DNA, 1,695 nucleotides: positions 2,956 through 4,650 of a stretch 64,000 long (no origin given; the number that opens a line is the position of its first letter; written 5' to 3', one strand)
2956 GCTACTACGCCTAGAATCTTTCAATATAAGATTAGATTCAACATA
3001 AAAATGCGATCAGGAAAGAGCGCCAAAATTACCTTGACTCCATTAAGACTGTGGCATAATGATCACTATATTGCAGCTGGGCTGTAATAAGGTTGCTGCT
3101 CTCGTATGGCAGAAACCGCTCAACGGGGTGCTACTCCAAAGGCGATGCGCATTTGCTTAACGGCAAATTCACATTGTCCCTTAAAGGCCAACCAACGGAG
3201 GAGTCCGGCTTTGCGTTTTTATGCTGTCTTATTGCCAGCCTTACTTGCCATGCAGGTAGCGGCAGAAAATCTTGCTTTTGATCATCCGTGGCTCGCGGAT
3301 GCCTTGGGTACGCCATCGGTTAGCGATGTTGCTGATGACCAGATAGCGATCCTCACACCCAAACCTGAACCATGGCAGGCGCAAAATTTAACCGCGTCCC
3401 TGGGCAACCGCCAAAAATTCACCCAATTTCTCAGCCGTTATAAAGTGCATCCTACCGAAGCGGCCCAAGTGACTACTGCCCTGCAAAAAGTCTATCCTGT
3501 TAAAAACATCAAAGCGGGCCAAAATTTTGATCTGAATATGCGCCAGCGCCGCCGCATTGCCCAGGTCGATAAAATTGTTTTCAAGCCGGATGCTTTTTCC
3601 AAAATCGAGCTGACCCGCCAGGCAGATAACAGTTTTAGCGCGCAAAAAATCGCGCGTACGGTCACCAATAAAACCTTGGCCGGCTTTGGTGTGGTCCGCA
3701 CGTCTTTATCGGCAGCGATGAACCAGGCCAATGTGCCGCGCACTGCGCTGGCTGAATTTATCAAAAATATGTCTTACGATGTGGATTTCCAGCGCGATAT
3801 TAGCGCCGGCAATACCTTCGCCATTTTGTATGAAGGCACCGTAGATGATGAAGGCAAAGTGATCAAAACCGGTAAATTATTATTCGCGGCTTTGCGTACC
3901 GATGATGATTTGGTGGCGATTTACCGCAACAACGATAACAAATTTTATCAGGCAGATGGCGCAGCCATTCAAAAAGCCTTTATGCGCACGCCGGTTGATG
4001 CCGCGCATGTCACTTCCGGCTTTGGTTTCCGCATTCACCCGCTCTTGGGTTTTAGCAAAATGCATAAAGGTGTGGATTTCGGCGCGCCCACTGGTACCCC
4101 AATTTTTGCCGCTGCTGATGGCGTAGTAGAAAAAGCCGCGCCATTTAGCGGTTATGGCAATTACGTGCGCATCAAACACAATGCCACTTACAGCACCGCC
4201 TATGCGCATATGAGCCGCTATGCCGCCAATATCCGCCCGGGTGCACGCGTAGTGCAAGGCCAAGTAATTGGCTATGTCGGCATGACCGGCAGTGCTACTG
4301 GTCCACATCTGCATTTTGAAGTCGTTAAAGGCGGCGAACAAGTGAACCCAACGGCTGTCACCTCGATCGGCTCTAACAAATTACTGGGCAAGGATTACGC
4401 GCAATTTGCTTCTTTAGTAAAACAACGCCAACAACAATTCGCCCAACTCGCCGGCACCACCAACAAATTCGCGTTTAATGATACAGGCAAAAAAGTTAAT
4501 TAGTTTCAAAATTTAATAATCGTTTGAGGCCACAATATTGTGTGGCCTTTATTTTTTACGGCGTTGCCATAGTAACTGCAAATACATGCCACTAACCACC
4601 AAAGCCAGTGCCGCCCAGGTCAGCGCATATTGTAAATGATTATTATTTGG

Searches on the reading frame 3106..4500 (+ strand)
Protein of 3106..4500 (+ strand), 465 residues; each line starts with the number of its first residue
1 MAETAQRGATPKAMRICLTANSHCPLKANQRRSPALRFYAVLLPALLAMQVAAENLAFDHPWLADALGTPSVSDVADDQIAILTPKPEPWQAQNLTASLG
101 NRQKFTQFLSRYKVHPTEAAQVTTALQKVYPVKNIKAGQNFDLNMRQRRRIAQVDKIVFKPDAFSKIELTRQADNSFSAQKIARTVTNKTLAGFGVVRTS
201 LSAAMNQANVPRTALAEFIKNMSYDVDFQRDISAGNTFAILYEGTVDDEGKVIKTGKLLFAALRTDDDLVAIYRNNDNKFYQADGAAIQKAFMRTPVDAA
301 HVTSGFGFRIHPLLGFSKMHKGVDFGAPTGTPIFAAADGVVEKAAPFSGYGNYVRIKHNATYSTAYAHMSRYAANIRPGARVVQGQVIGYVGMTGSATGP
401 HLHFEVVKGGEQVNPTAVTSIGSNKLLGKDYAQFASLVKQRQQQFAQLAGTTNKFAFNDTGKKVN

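Call 53: search_protein_families(library=pfam, proteins=[window:3106-4500:+], max_evalue=1e-10)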
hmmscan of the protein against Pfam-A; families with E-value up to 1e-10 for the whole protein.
window:3106-4500:+ (465 aa): 1 family
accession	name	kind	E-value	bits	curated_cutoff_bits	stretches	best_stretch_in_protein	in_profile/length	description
PF01551.29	Peptidase_M23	-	4.3e-35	120.2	28.7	1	318-415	1-96/96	Peptidase family M23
